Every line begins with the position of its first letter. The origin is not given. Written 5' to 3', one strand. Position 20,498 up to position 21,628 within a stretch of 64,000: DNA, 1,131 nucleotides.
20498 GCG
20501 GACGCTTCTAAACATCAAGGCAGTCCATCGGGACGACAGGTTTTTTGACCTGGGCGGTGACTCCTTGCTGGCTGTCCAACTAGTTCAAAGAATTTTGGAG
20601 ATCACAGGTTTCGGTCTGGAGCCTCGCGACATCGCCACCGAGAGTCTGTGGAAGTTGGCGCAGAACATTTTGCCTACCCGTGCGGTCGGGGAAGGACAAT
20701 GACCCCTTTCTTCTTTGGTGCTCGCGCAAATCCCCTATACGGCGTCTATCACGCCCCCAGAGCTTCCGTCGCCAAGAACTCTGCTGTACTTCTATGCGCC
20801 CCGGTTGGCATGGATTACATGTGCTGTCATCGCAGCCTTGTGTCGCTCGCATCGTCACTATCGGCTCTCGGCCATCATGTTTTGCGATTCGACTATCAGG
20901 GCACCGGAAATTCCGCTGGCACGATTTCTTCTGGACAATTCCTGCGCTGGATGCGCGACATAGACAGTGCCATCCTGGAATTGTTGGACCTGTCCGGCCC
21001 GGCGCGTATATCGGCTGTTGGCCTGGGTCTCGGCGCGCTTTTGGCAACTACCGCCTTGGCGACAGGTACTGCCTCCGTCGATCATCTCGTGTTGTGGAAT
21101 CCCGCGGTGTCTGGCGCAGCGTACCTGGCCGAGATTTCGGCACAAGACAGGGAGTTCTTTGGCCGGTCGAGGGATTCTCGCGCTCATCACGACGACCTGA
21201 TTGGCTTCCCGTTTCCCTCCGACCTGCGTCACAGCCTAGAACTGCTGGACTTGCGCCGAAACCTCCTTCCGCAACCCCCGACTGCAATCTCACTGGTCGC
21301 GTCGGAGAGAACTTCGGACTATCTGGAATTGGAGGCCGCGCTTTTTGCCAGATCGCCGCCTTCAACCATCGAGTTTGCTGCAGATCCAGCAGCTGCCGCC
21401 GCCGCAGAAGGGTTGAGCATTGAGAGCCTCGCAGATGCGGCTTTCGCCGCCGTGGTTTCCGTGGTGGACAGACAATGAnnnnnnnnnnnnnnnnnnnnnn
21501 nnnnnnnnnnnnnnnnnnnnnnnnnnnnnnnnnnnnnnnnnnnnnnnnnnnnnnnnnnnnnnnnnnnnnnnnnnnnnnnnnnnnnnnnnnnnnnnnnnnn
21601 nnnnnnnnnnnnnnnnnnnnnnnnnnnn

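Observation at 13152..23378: PKS (T-KS-AT-T-T) + NRPS (C-A-T) + two unrelated alpha/beta-hydrolases attached to an exosortase-A-style EPS locus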

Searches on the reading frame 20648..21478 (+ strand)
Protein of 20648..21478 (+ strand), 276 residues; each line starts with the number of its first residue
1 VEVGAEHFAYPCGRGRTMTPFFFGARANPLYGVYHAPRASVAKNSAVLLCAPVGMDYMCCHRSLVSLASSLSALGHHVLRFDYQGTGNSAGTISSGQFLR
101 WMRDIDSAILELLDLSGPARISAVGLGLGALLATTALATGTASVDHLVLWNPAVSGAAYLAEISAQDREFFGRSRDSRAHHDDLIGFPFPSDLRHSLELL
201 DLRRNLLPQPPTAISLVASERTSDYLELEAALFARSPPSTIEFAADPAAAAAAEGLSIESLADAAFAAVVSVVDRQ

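Call 4: search_protein_families(library=ncbifam, proteins=[window:20648-21478:+], max_evalue=0.001)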
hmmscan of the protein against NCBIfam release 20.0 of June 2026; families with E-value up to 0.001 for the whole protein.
window:20648-21478:+ (276 aa): 6 families
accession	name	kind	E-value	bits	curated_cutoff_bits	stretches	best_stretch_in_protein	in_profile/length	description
TIGR03101.1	hydr2_PEP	hypoth_equivalog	3e-22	79.4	202.75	1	20-162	2-142/266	hydrolase 2, exosortase A system-associated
TIGR03100.1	hydr1_PEP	hypoth_equivalog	8.6e-13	48.2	168.45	1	20-166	4-146/274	hydrolase 1, exosortase A system-associated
NF051488.1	bifunc_PcaDC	exception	1.5e-05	24.3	390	1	44-153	12-112/375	bifunctional 3-oxoadipate enol-lactonase/4-carboxymuconolactone decarboxylase PcaDC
TIGR02427.1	protocat_pcaD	equivalog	4.2e-05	23.1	255.85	1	34-153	3-113/251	3-oxoadipate enol-lactonase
NF058544.1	IVPilMotSglTMyx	equivalog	0.00011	22.1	300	1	65-164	53-149/210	type IV pili motility protein SglT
NF041759.1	mac_hydro_EstT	equivalog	0.00094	18.4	450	0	43-152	21-126/278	macrolide hydrolase EstT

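Call 5: search_protein_families(library=pfam, proteins=[window:20648-21478:+], max_evalue=0.001)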
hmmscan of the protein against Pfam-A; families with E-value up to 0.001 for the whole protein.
window:20648-21478:+ (276 aa): 2 families
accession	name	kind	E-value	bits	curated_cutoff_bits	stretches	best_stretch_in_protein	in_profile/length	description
PF12146.15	Hydrolase_4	-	7.3e-09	35.7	27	1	66-160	22-117/239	Serine aminopeptidase, S33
PF00561.26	Abhydrolase_1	-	1.3e-05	25.4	25.8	1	67-204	19-164/245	alpha/beta hydrolase fold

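Call 15: find_homologous_proteins(query=window:20648-21478:+)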
Query window:20648-21478:+ (276 aa): 68 proteins with E <= 0.001 among 8000 candidates.
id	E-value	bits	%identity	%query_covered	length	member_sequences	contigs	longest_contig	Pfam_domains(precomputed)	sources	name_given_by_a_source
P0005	3.0e-162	557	100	94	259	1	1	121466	PF00561.27,PF12146.16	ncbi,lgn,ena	-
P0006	3.2e-104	366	81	80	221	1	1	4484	PF12697.14,PF12146.16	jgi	jgi:pimeloyl-ACP methyl ester carboxylesterase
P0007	2.2e-60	223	46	93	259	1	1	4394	PF00561.27,PF12146.16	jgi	jgi:alpha-beta hydrolase superfamily lysophospholipase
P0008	2.4e-56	209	45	93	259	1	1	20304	PF00561.27,PF12146.16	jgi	jgi:alpha-beta hydrolase superfamily lysophospholipase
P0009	9.8e-54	201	47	80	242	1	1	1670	PF00561.27,PF12146.16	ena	-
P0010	8.8e-49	185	43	93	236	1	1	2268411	PF00561.27,PF12146.16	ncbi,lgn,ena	-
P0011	6.3e-48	182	47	78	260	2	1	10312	PF12146.16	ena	-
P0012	6.3e-48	182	50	68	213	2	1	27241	PF12146.16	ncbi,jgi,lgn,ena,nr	ncbi:MAG TPA: alpha/beta hydrolase [Steroidobacteraceae bacterium]|nr:alpha/beta hydrolase [Steroido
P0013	8.6e-41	158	42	86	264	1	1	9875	PF12146.16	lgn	-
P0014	1.1e-40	158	40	79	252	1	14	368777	PF12146.16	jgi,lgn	-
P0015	6.4e-40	156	39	86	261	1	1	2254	PF12697.14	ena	-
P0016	2.7e-39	154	38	86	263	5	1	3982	PF12146.16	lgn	-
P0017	3.1e-39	153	42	66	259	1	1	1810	PF12697.14,PF00561.27,PF12146.16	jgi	jgi:pimeloyl-ACP methyl ester carboxylesterase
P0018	3.5e-39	153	44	67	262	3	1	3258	PF12697.14,PF12146.16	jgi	jgi:uncharacterized protein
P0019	6.4e-39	152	40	86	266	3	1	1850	PF12146.16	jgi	jgi:uncharacterized protein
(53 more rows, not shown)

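Call 17: find_encoding_contigs(protein=P0010, flank=10000, max_places=2)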
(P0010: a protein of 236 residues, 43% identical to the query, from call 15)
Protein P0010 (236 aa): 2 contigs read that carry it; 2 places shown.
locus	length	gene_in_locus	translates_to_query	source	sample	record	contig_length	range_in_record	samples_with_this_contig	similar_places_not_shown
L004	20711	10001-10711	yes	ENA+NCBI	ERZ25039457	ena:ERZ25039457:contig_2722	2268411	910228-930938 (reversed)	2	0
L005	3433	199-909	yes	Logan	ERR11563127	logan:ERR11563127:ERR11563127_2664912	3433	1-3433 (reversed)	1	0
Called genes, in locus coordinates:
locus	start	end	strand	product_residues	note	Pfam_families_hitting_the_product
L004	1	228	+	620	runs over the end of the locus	PF00486:Trans_reg_C, PF13432:TPR_16 (faint), PF07719:TPR_2 (faint), PF00515:TPR_1 (faint), PF13181:TPR_8 (faint), PF13424:TPR_12 (faint), PF13431:TPR_17 (faint), PF14559:TPR_19 (weak)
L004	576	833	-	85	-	PF04193:PQ-loop, PF03083:MtN3_slv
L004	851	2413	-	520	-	PF00474:SSF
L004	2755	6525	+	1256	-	PF00550:PP-binding, PF00109:ketoacyl-synt, PF02801:Ketoacyl-synt_C, PF16197:KAsynt_C_assoc, PF00698:Acyl_transf_1, PF00550:PP-binding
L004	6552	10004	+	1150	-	PF00668:Condensation, PF00501:AMP-binding, PF13193:AMP-binding_C, PF00550:PP-binding (weak)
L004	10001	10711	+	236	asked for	PF00561:Abhydrolase_1, PF12146:Hydrolase_4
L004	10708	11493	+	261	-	-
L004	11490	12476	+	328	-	-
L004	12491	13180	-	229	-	PF17837:4PPT_N, PF01648:ACPS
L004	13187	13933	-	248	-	PF00106:adh_short, PF08659:KR (weak), PF13561:adh_short_C2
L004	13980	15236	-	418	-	PF07394:DUF1501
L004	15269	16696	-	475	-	PF08811:DUF1800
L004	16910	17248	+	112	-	-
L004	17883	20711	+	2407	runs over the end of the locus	PF09699:Paired_CXXCH_1 (faint), PF14522:Cytochrome_C7 (faint), PF14537:Cytochrom_c3_2 (faint), PF23829:DUF7199 (faint)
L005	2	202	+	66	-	?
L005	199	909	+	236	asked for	PF00561:Abhydrolase_1, PF12146:Hydrolase_4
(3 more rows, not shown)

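Call 18: find_encoding_contigs(protein=P0008, flank=10000, max_places=2)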
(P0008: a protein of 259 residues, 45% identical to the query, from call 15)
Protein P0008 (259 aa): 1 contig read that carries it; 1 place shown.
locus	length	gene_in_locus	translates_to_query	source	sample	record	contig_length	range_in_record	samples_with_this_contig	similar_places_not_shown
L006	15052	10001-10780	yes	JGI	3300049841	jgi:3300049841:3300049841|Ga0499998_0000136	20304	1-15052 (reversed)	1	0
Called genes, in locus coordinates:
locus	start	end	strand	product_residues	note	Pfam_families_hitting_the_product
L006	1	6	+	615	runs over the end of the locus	PF00486:Trans_reg_C, PF13374:TPR_10 (faint), PF13428:TPR_14 (faint), PF14559:TPR_19 (faint), PF13424:TPR_12 (faint), PF00515:TPR_1 (faint), PF07719:TPR_2 (faint), PF13432:TPR_16 (weak), +4 more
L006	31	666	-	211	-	-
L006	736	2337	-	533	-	PF00474:SSF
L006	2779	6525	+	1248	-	PF00550:PP-binding, PF00109:ketoacyl-synt, PF02801:Ketoacyl-synt_C, PF16197:KAsynt_C_assoc, PF00698:Acyl_transf_1, PF00550:PP-binding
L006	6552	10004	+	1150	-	PF00668:Condensation, PF00501:AMP-binding, PF13193:AMP-binding_C, PF00550:PP-binding (weak)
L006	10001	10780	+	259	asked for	PF00561:Abhydrolase_1 (weak), PF12146:Hydrolase_4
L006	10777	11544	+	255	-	-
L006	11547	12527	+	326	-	-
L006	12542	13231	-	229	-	PF17837:4PPT_N, PF01648:ACPS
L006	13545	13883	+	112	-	-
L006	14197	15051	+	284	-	PF14522:Cytochrome_C7 (faint), PF02085:Cytochrom_CIII (faint), PF14537:Cytochrom_c3_2 (faint)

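Call 19: find_encoding_contigs(protein=P0014, flank=10000, max_places=2)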
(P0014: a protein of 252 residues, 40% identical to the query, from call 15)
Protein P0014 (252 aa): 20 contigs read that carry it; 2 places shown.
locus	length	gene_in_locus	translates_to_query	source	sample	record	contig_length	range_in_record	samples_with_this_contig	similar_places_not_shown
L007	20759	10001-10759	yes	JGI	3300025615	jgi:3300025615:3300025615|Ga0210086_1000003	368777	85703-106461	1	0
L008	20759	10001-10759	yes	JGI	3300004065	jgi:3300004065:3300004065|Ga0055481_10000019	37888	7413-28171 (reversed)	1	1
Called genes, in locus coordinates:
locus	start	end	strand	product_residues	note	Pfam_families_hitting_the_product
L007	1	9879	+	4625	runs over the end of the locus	PF00501:AMP-binding, PF13193:AMP-binding_C, PF00550:PP-binding, PF00109:ketoacyl-synt, PF02801:Ketoacyl-synt_C, PF16197:KAsynt_C_assoc, PF22621:CurL-like_PKS_C, PF00698:Acyl_transf_1, +10 more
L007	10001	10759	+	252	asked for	PF12146:Hydrolase_4 (weak)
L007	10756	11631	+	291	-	-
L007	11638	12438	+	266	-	-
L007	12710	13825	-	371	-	PF01757:Acyl_transf_3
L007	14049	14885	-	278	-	PF07589:PEP_exosort_dom (weak)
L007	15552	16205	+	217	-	PF17837:4PPT_N, PF01648:ACPS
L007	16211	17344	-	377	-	PF13506:Glyco_transf_21 (weak), PF00535:Glycos_transf_2, PF13641:Glyco_tranf_2_3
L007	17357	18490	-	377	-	PF02350:Epimerase_2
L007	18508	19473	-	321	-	PF01522:Polysacc_deac_1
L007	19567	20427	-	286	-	-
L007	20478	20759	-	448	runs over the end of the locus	PF00501:AMP-binding (weak), PF27533:CapK_C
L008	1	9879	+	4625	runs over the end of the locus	PF00501:AMP-binding, PF13193:AMP-binding_C, PF00550:PP-binding, PF00109:ketoacyl-synt, PF02801:Ketoacyl-synt_C, PF16197:KAsynt_C_assoc, PF22621:CurL-like_PKS_C, PF00698:Acyl_transf_1, +10 more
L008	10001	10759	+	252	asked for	PF12146:Hydrolase_4 (weak)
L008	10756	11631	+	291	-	-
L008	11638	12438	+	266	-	-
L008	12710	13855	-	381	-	PF01757:Acyl_transf_3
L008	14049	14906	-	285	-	PF07589:PEP_exosort_dom (weak)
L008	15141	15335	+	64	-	-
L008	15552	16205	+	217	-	PF17837:4PPT_N, PF01648:ACPS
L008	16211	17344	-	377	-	PF13506:Glyco_transf_21 (weak), PF00535:Glycos_transf_2, PF13641:Glyco_tranf_2_3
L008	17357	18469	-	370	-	PF02350:Epimerase_2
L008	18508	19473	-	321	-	PF01522:Polysacc_deac_1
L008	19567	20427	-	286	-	-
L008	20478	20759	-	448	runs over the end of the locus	PF00501:AMP-binding (weak), PF27533:CapK_C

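Call 27: search_protein_families(library=ncbifam, proteins=[L004:11490-12476:+, L004:10708-11493:+, L004:10001-10711:+, L007:10756-11631:+, L007:11638-12438:+], max_evalue=0.1)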
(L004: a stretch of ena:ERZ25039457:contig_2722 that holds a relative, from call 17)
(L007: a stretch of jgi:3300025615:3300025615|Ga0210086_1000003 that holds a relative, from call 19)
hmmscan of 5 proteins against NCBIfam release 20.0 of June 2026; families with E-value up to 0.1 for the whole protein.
L004:11490-12476:+ (328 aa): 0 families

L004:10708-11493:+ (261 aa): 4 families
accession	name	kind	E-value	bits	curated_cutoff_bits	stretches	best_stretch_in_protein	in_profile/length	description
TIGR03100.1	hydr1_PEP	hypoth_equivalog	3e-09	36.6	168.45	1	48-141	40-131/274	hydrolase 1, exosortase A system-associated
TIGR03101.1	hydr2_PEP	hypoth_equivalog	0.00052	19.6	202.75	1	55-123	46-114/266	hydrolase 2, exosortase A system-associated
NF047920.1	lactonase_UilS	equivalog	0.0023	17.7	400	1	57-139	44-127/285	UilS family quorum-quenching N-acyl-homoserine lactonase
NF058544.1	IVPilMotSglTMyx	equivalog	0.037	13.8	300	1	37-103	35-98/210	type IV pili motility protein SglT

L004:10001-10711:+ (236 aa): 7 families
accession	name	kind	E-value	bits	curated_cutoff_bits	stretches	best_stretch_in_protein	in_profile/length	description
TIGR03101.1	hydr2_PEP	hypoth_equivalog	4e-25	88.9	202.75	1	3-140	2-137/266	hydrolase 2, exosortase A system-associated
TIGR03100.1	hydr1_PEP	hypoth_equivalog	7.8e-08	31.9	168.45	1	47-154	46-150/274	hydrolase 1, exosortase A system-associated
NF058544.1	IVPilMotSglTMyx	equivalog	1.3e-05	25.1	300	1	48-136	53-138/210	type IV pili motility protein SglT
NF047920.1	lactonase_UilS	equivalog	0.0024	17.6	400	1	45-113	39-109/285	UilS family quorum-quenching N-acyl-homoserine lactonase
NF051488.1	bifunc_PcaDC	exception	0.0051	16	390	1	27-134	12-110/375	bifunctional 3-oxoadipate enol-lactonase/4-carboxymuconolactone decarboxylase PcaDC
TIGR02427.1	protocat_pcaD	equivalog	0.0061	16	255.85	1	17-133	3-110/251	3-oxoadipate enol-lactonase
NF041759.1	mac_hydro_EstT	equivalog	0.0064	15.7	450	1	52-135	44-126/278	macrolide hydrolase EstT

L007:10756-11631:+ (291 aa): 6 families
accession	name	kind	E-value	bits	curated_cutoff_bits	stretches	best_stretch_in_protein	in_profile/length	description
TIGR03100.1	hydr1_PEP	hypoth_equivalog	9.3e-15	54.6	168.45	1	31-283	26-273/274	hydrolase 1, exosortase A system-associated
NF041096.1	esterase_EstD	equivalog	1.9e-06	27.2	600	1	14-183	146-311/421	esterase EstD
NF041759.1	mac_hydro_EstT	equivalog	0.0083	15.3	450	1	50-136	38-123/278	macrolide hydrolase EstT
NF058544.1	IVPilMotSglTMyx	equivalog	0.023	14.5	300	1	57-136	58-134/210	type IV pili motility protein SglT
NF053683.1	esterase_mleBRB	exception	0.083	12.5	585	0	52-130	41-117/280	BRB family alpha/beta fold macrolide esterase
NF052610.1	macro_16_ester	equivalog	0.095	12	420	0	53-132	42-120/281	alpha/beta fold macrolide esterase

L007:11638-12438:+ (266 aa): 1 family
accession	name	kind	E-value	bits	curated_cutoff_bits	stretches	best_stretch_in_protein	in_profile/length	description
TIGR04325.1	MTase_LIC12133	subfamily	1.8e-57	194.2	80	1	34-263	1-233/234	methyltransferase, TIGR04325 family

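Call 28: search_protein_families(library=pfam, proteins=[L004:11490-12476:+, L004:10708-11493:+, L004:10001-10711:+, L007:10756-11631:+, L007:11638-12438:+], max_evalue=0.1)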
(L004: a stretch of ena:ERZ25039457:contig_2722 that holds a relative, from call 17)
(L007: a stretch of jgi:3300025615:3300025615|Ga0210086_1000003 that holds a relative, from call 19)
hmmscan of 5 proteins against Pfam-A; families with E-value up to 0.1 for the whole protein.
L004:11490-12476:+ (328 aa): 2 families
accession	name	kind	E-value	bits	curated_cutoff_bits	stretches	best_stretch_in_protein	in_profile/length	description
PF13527.13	Acetyltransf_9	-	0.018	15.5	25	1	5-74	2-63/127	Acetyltransferase (GNAT) domain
PF00583.31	Acetyltransf_1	-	0.095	13.4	20.7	0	46-95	24-75/116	Acetyltransferase (GNAT) family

L004:10708-11493:+ (261 aa): 2 families
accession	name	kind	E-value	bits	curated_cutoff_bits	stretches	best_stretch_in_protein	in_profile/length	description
PF12697.13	Abhydrolase_6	-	0.00015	22.9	26.3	1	57-222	20-155/217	Alpha/beta hydrolase family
PF12146.15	Hydrolase_4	-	0.0006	19.6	27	1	50-151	16-117/239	Serine aminopeptidase, S33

L004:10001-10711:+ (236 aa): 3 families
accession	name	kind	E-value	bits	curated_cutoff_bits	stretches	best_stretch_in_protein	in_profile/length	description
PF12146.15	Hydrolase_4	-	4.5e-08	33.1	27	1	47-142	20-116/239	Serine aminopeptidase, S33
PF00561.26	Abhydrolase_1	-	6.2e-08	33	25.8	1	29-191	2-158/245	alpha/beta hydrolase fold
PF12697.13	Abhydrolase_6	-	0.00067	20.8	26.3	1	49-212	19-164/217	Alpha/beta hydrolase family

L007:10756-11631:+ (291 aa): 4 families
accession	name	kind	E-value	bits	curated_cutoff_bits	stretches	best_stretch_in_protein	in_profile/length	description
PF12146.15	Hydrolase_4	-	0.00016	21.5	27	1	34-137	6-107/239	Serine aminopeptidase, S33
PF12695.13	Abhydrolase_5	-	0.0096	16.2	27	0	83-145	33-93/164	Alpha/beta hydrolase family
PF00561.26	Abhydrolase_1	-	0.014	15.5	25.8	1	54-148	19-113/245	alpha/beta hydrolase fold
PF01738.24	DLH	-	0.029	14.4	21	1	53-137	32-127/217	Dienelactone hydrolase family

L007:11638-12438:+ (266 aa): 1 family
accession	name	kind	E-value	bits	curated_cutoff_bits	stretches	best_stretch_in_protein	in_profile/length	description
PF00891.24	Methyltransf_2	-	0.0064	16.3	22.3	1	60-147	33-116/210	O-methyltransferase domain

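Call 33: find_related_loci(query=A1, collection=genome_contigs, flank=10000)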
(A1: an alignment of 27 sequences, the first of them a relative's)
Query A1 (259 aa) in genome_contigs; peptide patterns used: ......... (x = any residue, [..] = any of these).
424 stretches matched a pattern; 407 encode a relative of the query (tblastn E <= 1e-3); the best 80 are kept; 80 distinct loci.
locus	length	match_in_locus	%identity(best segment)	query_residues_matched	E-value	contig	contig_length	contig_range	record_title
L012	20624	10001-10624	43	1-208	3e-51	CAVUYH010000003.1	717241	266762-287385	MAG: uncultured Acidobacteriaceae bacterium isolate MFD05705.bin.1.223 genome assembly, contig: contig_16030, whole geno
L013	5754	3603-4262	44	1-220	1e-48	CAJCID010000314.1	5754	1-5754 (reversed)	Rhodospirillales bacterium isolate BOG_genome_mining.110 genome assembly, contig: k141_13098448, whole genome shotgun se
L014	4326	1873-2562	40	1-230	6e-48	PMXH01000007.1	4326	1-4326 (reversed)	MAG: Acidobacteriaceae bacterium isolate bog_174 73.20110700_S3M.98_contig_100632, whole genome shotgun sequence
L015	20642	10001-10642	44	2-215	3e-47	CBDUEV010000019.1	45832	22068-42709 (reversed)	MAG TPA_asm: uncultured Acidimicrobiia bacterium isolate SRR22808131_binner123_Refined_46 genome assembly, contig: ERZ25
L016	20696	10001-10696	39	1-232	4e-47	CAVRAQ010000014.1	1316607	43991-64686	MAG: uncultured Acidobacteriaceae bacterium isolate MFD04492.bin.2.134 genome assembly, contig: contig_28459, whole geno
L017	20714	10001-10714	40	1-238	7e-47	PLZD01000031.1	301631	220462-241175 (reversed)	MAG: Elusimicrobia bacterium isolate palsa_1176 73.20120700_P3D.185_contig_569, whole genome shotgun sequence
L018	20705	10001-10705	43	1-258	2e-46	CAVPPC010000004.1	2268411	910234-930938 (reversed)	MAG: uncultured Gammaproteobacteria bacterium isolate MFD00031.bin.2.145 genome assembly, contig: contig_2722, whole gen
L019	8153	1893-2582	40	1-230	2e-46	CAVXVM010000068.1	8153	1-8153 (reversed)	MAG: uncultured Acidobacteriaceae bacterium isolate MFD04752.bin.1.45 genome assembly, contig: contig_171104, whole geno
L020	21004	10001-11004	42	1-218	3e-46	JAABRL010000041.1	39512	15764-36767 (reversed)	MAG: Gemmatimonas sp. isolate S07.Bin085 NODE_42_length_39512_cov_13.209, whole genome shotgun sequence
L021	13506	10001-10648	42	1-215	2e-45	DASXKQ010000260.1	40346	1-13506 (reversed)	MAG TPA_asm: Polyangiaceae bacterium isolate SMAG_U5280 k141_2842529, whole genome shotgun sequence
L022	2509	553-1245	39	1-231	6e-46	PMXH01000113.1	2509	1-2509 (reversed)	MAG: Acidobacteriaceae bacterium isolate bog_174 73.20110700_S3M.98_contig_126890, whole genome shotgun sequence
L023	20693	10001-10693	39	1-231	3e-45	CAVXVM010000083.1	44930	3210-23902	MAG: uncultured Acidobacteriaceae bacterium isolate MFD04752.bin.1.45 genome assembly, contig: contig_177515, whole geno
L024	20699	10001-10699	40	1-231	4e-45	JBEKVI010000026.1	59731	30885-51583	MAG: Burkholderiaceae bacterium isolate SPRUCE 600 SPRUCE_600_26, whole genome shotgun sequence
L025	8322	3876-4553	41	4-229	7e-45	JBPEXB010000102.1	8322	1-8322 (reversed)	MAG: Acidimicrobiia bacterium isolate MAG13 MAG13_MAG13_102, whole genome shotgun sequence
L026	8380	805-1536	38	1-239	1e-44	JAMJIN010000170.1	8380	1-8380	MAG: Chromatiales bacterium isolate OKLCSY NODE_172_length_8380_cov_182.409_1, whole genome shotgun sequence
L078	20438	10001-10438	50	1-148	2e-39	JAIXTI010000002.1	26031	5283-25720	MAG: bacterium isolate C8_MAG_00034 pond_C8_MAG_00034_000000000079, whole genome shotgun sequence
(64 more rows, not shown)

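Call 39: search_solved_structures(query=A1, max_evalue=1)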
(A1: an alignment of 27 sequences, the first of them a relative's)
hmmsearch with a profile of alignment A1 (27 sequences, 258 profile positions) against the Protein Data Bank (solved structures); distinct sequences matched with E-value up to 1: 118 (the best 60 are shown).
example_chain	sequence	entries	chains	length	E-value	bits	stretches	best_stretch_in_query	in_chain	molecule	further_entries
9pir_A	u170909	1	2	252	1.4e-23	87.1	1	11-137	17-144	Alpha/beta fold hydrolase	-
9pic_A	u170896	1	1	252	2.3e-23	86.4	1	11-137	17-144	Alpha/beta fold hydrolase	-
9pid_A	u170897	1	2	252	3.1e-23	86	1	11-136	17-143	Alpha/beta fold hydrolase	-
9pjb_A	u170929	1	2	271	1.7e-21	80.3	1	2-134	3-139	MHETase MHT043-5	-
9h0z_A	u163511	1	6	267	4.8e-20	75.5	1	11-207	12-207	Serine aminopeptidase S33 domain-containing protein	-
9w30_A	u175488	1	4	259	1.8e-19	73.7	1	12-242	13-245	Alpha/beta superfamily hydrolase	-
7q4h_A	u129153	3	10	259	1.8e-19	73.6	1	11-207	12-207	Hydrolase_4 domain-containing protein | Serine aminopeptidase S33 domain-containing protein | Prolyl oligopeptidase family protein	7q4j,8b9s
8b4u_A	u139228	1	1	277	1.8e-18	70.4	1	2-151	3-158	Alpha/beta hydrolase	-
7wwh_A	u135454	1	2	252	4.1e-14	56.1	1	12-176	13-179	Alpha/beta hydrolase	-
7qjm_A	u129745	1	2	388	1.9e-13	53.9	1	17-164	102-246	alpha/beta-hydrolase (202)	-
7z2u_A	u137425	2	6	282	3.7e-12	49.7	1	18-199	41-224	Ferulic acid esterase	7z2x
7z2v_A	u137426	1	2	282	4e-12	49.6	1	18-199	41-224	Ferulic acid esterase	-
5cml_A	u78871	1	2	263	1.2e-10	44.7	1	46-201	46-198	OsmC family protein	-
9wo1_A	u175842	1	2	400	6.4e-10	42.3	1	48-122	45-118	Osmotically inducible protein C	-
3pf8_A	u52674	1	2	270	6.9e-08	35.7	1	42-134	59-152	Cinnamoyl esterase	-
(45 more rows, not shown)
